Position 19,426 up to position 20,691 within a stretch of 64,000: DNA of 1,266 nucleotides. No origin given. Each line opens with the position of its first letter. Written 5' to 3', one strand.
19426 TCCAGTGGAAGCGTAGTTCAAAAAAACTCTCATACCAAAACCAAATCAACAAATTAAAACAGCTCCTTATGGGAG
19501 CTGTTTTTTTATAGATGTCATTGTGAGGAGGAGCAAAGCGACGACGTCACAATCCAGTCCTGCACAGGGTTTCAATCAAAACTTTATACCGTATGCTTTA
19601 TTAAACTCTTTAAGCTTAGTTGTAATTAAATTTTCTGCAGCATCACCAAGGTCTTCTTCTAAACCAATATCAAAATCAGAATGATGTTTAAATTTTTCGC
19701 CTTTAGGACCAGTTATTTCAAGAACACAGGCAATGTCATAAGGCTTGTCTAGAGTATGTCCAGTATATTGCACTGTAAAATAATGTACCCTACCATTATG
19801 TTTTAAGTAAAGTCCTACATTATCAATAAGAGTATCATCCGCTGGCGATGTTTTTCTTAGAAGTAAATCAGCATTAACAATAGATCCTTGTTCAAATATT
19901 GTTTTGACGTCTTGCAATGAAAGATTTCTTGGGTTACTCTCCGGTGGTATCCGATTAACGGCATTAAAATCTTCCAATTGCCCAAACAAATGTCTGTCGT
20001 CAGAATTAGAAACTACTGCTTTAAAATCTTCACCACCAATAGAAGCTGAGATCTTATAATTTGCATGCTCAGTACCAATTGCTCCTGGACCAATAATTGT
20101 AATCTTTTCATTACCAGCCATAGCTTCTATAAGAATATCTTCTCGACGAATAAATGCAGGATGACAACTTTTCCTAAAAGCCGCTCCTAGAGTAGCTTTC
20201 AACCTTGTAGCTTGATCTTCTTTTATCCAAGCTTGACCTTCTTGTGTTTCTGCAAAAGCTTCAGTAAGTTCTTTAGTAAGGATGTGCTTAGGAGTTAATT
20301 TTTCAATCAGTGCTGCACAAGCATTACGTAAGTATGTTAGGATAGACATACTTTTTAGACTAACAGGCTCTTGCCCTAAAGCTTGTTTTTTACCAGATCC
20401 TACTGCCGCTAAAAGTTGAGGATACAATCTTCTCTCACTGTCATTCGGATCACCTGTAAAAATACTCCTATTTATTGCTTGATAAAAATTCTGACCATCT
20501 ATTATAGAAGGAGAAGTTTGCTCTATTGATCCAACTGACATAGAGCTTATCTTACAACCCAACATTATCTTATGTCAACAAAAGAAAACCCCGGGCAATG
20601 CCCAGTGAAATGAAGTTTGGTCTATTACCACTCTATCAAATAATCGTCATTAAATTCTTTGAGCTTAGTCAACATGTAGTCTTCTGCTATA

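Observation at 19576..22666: Three-copy cassette family of unknown proteins, each with identical leaderless-promoter geometry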

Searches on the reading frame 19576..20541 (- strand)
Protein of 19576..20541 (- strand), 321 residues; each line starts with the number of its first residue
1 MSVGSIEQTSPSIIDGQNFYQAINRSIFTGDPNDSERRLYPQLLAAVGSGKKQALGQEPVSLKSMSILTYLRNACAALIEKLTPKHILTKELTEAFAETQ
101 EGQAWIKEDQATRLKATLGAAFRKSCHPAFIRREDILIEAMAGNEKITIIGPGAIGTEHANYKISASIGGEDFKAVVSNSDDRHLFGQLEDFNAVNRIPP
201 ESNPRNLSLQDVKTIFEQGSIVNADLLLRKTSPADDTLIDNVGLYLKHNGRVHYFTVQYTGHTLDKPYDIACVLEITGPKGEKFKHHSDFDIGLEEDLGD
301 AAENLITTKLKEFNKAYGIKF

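Call 3: search_protein_families(library=pfam, proteins=[window:19576-20541:-], max_evalue=1)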
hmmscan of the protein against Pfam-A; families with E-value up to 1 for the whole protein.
window:19576-20541:- (321 aa): 2 families
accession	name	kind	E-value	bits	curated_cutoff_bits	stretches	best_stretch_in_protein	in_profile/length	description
PF22262.2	DUF6950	-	0.066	13.7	27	1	77-150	35-107/134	Domain of unknown function (DUF6950)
PF16897.10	MMR_HSR1_Xtn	-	0.13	12.7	35.2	1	203-242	11-49/106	C-terminal region of MMR_HSR1 domain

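Call 15: search_protein_representatives(alignment_id=A1)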
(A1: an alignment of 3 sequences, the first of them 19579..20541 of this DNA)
Query: 3 sequences, 319 profile positions. Proteins with E-value up to 0.001 (for the whole library): 6; up to 1e-10: 6; up to 1e-30: 6. The best 6 are listed.
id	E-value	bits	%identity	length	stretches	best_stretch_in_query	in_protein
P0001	5.1e-161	551.3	-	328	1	1-319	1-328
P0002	4.4e-151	518.6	-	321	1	1-319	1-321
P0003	7.0e-120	416.1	-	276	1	22-318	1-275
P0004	1.6e-75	270.3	-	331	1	10-319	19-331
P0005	2.7e-55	203.9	-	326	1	15-319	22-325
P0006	4.7e-44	167.0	-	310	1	25-317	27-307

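Call 19: find_encoding_contigs(protein=P0004, flank=10000)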
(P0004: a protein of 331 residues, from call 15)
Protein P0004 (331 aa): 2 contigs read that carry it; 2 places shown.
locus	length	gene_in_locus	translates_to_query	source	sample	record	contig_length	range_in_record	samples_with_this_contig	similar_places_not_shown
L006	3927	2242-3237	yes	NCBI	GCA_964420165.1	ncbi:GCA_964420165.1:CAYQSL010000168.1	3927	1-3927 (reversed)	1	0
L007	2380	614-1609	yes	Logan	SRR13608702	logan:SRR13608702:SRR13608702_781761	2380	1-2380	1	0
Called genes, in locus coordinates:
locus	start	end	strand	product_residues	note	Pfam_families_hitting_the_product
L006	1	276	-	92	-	?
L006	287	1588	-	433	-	PF01408:GFO_IDH_MocA (weak), PF03447:NAD_binding_3, PF00742:Homoserine_dh, PF01842:ACT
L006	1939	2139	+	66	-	PF04070:DUF378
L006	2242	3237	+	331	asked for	-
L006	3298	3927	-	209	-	?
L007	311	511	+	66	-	PF04070:DUF378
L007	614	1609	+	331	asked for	-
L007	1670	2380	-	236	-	?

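Call 20: find_encoding_contigs(protein=P0005, flank=10000)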
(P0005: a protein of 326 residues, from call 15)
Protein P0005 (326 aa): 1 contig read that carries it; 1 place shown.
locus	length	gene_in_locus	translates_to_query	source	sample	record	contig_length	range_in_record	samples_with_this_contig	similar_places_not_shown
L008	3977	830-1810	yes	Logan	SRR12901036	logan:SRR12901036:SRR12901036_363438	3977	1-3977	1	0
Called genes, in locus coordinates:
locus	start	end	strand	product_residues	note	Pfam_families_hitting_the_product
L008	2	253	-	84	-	?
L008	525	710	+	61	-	PF04070:DUF378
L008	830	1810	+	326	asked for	-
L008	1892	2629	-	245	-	PF00072:Response_reg, PF00486:Trans_reg_C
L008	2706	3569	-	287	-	PF02457:DAC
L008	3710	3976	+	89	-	?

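Call 21: find_encoding_contigs(protein=P0006, flank=10000)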
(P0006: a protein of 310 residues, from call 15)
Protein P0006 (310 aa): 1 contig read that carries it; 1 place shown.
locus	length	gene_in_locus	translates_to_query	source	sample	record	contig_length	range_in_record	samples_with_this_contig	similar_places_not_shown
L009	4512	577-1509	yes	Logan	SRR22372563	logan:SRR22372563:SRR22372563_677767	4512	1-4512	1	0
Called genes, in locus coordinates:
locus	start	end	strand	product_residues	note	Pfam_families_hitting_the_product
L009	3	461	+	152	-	?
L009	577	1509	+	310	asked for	-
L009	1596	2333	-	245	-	PF00072:Response_reg, PF00486:Trans_reg_C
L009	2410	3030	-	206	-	PF02457:DAC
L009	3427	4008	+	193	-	PF14512:TM1586_NiRdase (faint), PF00881:Nitroreductase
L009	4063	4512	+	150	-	?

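Call 30: find_related_loci(query=A1, collection=genome_contigs, flank=10000)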
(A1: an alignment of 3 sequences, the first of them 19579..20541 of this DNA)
Query A1 (321 aa) in genome_contigs; peptide patterns used: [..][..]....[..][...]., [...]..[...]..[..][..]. (x = any residue, [..] = any of these).
171 stretches matched a pattern, but none encodes a relative of the query by tblastn (E <= 1e-3).

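Call 66: find_related_loci(query=A1, collection=viral_contigs, flank=5000)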
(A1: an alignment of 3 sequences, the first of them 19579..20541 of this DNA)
Query A1 (321 aa) in viral_contigs; peptide patterns used: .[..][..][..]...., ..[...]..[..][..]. (x = any residue, [..] = any of these).
68 stretches matched a pattern, but none encodes a relative of the query by tblastn (E <= 1e-3).

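Call 67: find_related_loci(query=A1, collection=metagenome_contigs, flank=5000)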
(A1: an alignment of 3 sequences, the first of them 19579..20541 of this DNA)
Query A1 (321 aa) in metagenome_contigs; peptide patterns used: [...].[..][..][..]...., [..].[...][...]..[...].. (x = any residue, [..] = any of these).
472 stretches matched a pattern, but none encodes a relative of the query by tblastn (E <= 1e-3).

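Call 68: find_encoding_contigs(protein=P0002, flank=4000, max_places=10)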
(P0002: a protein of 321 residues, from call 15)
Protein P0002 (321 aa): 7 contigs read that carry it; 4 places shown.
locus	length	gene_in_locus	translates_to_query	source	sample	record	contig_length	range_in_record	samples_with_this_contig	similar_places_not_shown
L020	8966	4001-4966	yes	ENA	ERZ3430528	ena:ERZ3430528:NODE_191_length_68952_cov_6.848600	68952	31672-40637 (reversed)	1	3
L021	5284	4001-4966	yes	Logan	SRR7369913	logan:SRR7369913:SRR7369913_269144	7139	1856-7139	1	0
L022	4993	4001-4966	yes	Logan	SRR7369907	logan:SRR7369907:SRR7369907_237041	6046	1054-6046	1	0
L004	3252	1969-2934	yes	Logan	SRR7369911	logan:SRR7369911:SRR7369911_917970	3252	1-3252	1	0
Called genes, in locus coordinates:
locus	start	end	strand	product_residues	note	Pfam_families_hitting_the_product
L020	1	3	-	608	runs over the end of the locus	PF01336:tRNA_anti-codon, PF00152:tRNA-synt_2, PF02938:GAD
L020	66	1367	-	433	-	PF03447:NAD_binding_3, PF00742:Homoserine_dh, PF01842:ACT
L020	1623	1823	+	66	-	PF04070:DUF378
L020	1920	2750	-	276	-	-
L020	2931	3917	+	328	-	-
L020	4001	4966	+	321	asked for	-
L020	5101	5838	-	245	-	PF00072:Response_reg, PF00486:Trans_reg_C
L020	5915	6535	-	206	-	PF02457:DAC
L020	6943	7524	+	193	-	PF00881:Nitroreductase, PF14512:TM1586_NiRdase (faint), PF00881:Nitroreductase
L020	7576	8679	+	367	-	PF02096:60KD_IMP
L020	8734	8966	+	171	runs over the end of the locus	-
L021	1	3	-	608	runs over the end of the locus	PF01336:tRNA_anti-codon, PF00152:tRNA-synt_2, PF02938:GAD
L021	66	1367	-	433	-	PF03447:NAD_binding_3, PF00742:Homoserine_dh, PF01842:ACT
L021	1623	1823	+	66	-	PF04070:DUF378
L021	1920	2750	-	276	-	-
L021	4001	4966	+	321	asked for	-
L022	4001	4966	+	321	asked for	-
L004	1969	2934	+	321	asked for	-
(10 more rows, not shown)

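Call 69: find_encoding_contigs(protein=P0003, flank=4000, max_places=10)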
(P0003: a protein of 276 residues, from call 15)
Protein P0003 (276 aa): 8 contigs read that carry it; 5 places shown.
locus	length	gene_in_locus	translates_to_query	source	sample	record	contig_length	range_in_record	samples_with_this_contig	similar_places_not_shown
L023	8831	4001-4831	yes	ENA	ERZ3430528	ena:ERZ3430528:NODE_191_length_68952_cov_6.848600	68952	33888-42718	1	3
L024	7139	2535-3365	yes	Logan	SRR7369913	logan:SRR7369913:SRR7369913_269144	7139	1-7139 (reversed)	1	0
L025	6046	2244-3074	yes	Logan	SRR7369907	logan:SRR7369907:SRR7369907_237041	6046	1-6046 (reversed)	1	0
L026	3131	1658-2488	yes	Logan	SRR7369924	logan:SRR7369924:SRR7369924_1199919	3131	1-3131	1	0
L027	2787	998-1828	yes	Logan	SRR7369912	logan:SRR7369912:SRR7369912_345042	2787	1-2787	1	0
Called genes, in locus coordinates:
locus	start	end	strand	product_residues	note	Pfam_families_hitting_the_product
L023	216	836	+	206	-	PF02457:DAC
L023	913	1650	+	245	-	PF00072:Response_reg, PF00486:Trans_reg_C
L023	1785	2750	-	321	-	-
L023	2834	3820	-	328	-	-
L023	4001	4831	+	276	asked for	-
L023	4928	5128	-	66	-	PF04070:DUF378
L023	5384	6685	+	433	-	PF03447:NAD_binding_3, PF00742:Homoserine_dh, PF01842:ACT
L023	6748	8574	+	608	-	PF01336:tRNA_anti-codon, PF00152:tRNA-synt_2, PF02938:GAD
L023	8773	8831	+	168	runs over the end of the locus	PF01245:Ribosomal_L19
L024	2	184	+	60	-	?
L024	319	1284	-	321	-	-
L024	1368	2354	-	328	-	-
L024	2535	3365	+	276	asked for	-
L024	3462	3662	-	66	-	PF04070:DUF378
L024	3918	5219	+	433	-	PF03447:NAD_binding_3, PF00742:Homoserine_dh, PF01842:ACT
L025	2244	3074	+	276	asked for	-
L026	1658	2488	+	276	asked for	-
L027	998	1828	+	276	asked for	-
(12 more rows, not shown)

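Call 74: search_protein_families(library=pfam, proteins=[L009:3-461:+, L013:6915-7328:+], max_evalue=0.01)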
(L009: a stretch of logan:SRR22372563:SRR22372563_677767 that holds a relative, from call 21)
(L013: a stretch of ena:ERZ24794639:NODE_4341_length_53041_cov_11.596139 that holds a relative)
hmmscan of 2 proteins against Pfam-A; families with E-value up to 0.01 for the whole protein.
L009:3-461:+ (152 aa): 0 families

L013:6915-7328:+ (137 aa): 0 families

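Call 78: find_homologous_proteins(query=P0002, max_evalue=0.001)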
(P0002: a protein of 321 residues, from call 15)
Query P0002 (321 aa): 1 proteins with E <= 0.001 among 1554 candidates.
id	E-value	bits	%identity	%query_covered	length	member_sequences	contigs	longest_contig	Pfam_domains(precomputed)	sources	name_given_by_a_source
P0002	4.3e-211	718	100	100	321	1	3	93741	-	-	-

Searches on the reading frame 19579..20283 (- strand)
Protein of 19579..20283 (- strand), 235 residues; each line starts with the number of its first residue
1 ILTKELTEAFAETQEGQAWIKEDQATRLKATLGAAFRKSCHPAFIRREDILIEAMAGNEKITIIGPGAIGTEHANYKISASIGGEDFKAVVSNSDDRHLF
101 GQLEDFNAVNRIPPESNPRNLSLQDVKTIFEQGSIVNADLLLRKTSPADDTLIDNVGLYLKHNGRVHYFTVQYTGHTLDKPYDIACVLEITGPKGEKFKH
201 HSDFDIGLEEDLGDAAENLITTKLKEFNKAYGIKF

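Call 49: predict_structure(alignment_id=A3)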
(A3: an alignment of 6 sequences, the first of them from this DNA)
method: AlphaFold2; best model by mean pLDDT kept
length: 235 residues; sequences in the alignment: 6
mean_pLDDT: 85.2   pTM: 0.80
mean pLDDT of the five models: 85.2, 84.3, 84.2, 84.1, 82.5
residues with pLDDT >= 90: 103; 70-90: 105; 50-70: 23; < 50: 4
segments of 3 or more residues with pLDDT < 50: 203-206
pLDDT, mean of each block of 10 residues (from residue 1): 78 82 91 81 89 91 84 85 89 92 91 67 91 92 85 92 91 86 89 84 51 90 91 79
secondary structure, 60 per line:
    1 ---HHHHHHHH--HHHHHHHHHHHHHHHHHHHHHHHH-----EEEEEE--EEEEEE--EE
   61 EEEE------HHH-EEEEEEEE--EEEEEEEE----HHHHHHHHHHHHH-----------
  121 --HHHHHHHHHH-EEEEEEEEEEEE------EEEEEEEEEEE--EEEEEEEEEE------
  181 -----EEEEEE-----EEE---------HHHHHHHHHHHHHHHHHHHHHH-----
elements in order: H4-11 H14-37 E43-48 E51-56 E59-64 E75-82 E85-92 H97-109 H123-132 E134-145 E152-162 E165-174 E186-191 E197-199 H209-230

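Call 52: fold_search(model_id=the predicted structure, library=pdb)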
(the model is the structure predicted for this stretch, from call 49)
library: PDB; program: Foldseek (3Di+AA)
matches with E <= 10: 683; with E <= 0.001: 0
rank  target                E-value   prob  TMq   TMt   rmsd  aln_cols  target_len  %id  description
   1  8chv_B                1.3e-02  0.60  0.18  0.27  18.7       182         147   13  Crystal structure of human PURA (fragment Glu57-Glu212, PUR repeat I and II) R140P mutant (released 2024-02-21)
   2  6pai_C                2.4e-02  0.20  0.16  0.10  19.2       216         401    7  Structure of the human DDB1-DDA1-DCAF15 E3 ubiquitin ligase bound to RBM39 and sulfonamide E7820 (released 2019-09-18)
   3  4rth_B                5.1e-02  0.23  0.14  0.19  14.3       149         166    7  The crystal structure of PsbP from Zea mays (released 2015-03-11)
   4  8cht_C                6.0e-02  0.33  0.17  0.26  18.6       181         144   12  Crystal structure of human PURA (fragment Glu57-Glu212, PUR repeat I and II) (released 2024-02-21)
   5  8cht_A                6.0e-02  0.25  0.15  0.23  18.2       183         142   11  Crystal structure of human PURA (fragment Glu57-Glu212, PUR repeat I and II) (released 2024-02-21)
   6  5dv7_C                6.0e-02  0.21  0.14  0.21  17.2       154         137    9  Crystal Structure of NF90 tandem dsRBDs with dsRNA (released 2016-01-13)
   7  1l3a_A                6.3e-02  0.12  0.12  0.16  19.4       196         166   11  Structure of the plant transcriptional regulator PBF-2 (released 2002-06-26)
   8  8cht_B                7.5e-02  0.47  0.17  0.26  16.2       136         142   10  Crystal structure of human PURA (fragment Glu57-Glu212, PUR repeat I and II) (released 2024-02-21)
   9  3k44_A                7.5e-02  0.30  0.18  0.27  18.4       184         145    9  Crystal Structure of Drosophila melanogaster Pur-alpha (released 2009-10-27)
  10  2mzv_MODEL_1_A        9.3e-02  0.14  0.16  0.19  18.3       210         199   10  Resonance assignments and secondary structure of a phytocystatin from Sesamum indicum (released 2016-03-02)
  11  1l3a_C                1.0e-01  0.10  0.13  0.16  18.4       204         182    8  Structure of the plant transcriptional regulator PBF-2 (released 2002-06-26)
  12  9kbz_A                1.2e-01  0.15  0.14  0.03  30.2       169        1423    7  Cryo-EM structure of DCL4-DRB4CTD-dsRNA complex (released 2026-02-18)
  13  7v6c_B                1.5e-01  0.09  0.12  0.11  15.7       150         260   13  Structure of the Dicer-2-R2D2 heterodimer bound to small RNA duplex (released 2022-03-23)
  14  9bct_B                1.5e-01  0.08  0.14  0.06  23.4       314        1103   10  Cryo-EM structure of Thermococcus kodakarensis FttA-dependent transcription pre-termination complex containing 44 nt R (released 2024-07-31)
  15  5myj_A                1.9e-01  0.14  0.14  0.19  31.9       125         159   12  Structure of 70S ribosome from Lactococcus lactis (released 2017-10-11)
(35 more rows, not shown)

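Call 55: fold_search(model_id=the predicted structure, library=viral)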
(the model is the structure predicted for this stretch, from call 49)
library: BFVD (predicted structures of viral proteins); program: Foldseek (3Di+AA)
matches with E <= 10: 1091; with E <= 0.001: 0
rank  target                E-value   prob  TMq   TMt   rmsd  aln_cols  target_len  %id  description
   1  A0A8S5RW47            2.6e-03  0.90  0.24  0.28   8.5       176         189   12  Uncharacterized protein [Siphoviridae sp. ctHip2]
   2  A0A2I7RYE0            6.5e-03  0.63  0.18  0.08  17.6       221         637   10  (no name in the UniProt tables at hand)
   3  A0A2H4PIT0            1.0e-02  0.57  0.20  0.23  17.4       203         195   11  Uncharacterized protein [Corynebacterium phage phi673]
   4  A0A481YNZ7            1.1e-02  0.41  0.15  0.10  20.8       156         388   12  Ribonuclease III [Pithovirus LCDPAC01]
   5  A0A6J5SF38            1.9e-02  0.14  0.13  0.12  19.0       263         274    8  Uncharacterized protein [uncultured Caudovirales phage]
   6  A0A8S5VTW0            2.1e-02  0.77  0.21  0.30  16.6       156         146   10  Uncharacterized protein [Ackermannviridae sp.]
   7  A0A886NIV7            2.6e-02  0.97  0.21  0.33   9.6        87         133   18  (no name in the UniProt tables at hand)
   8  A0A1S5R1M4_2          4.5e-02  0.10  0.13  0.04  18.0       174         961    9  Putative tail fiber protein [Pseudomonas phage phiPMW]
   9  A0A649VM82            4.7e-02  0.25  0.19  0.20  19.2       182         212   15  Uncharacterized protein [Arthrobacter phage Mufasa8]
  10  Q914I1                4.7e-02  0.12  0.15  0.15  21.1       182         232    8  Uncharacterized protein 51 [Sulfolobus islandicus filamentous virus (isolate Iceland/Hveragerdi)]
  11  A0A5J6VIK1            6.2e-02  0.15  0.13  0.16  16.3       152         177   13  Uncharacterized protein [Megaviridae environmental sample]
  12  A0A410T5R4            6.6e-02  0.35  0.18  0.25  16.2       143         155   16  Uncharacterized protein [Acinetobacter phage Henu6]
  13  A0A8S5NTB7            6.6e-02  0.18  0.18  0.14  29.8       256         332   12  Tail fiber protein [Siphoviridae sp. ct1TR2]
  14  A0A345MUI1            7.7e-02  0.18  0.15  0.18  12.2       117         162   14  (no name in the UniProt tables at hand)
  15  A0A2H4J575            8.2e-02  0.33  0.18  0.11  17.2       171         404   10  Uncharacterized protein [uncultured Caudovirales phage]
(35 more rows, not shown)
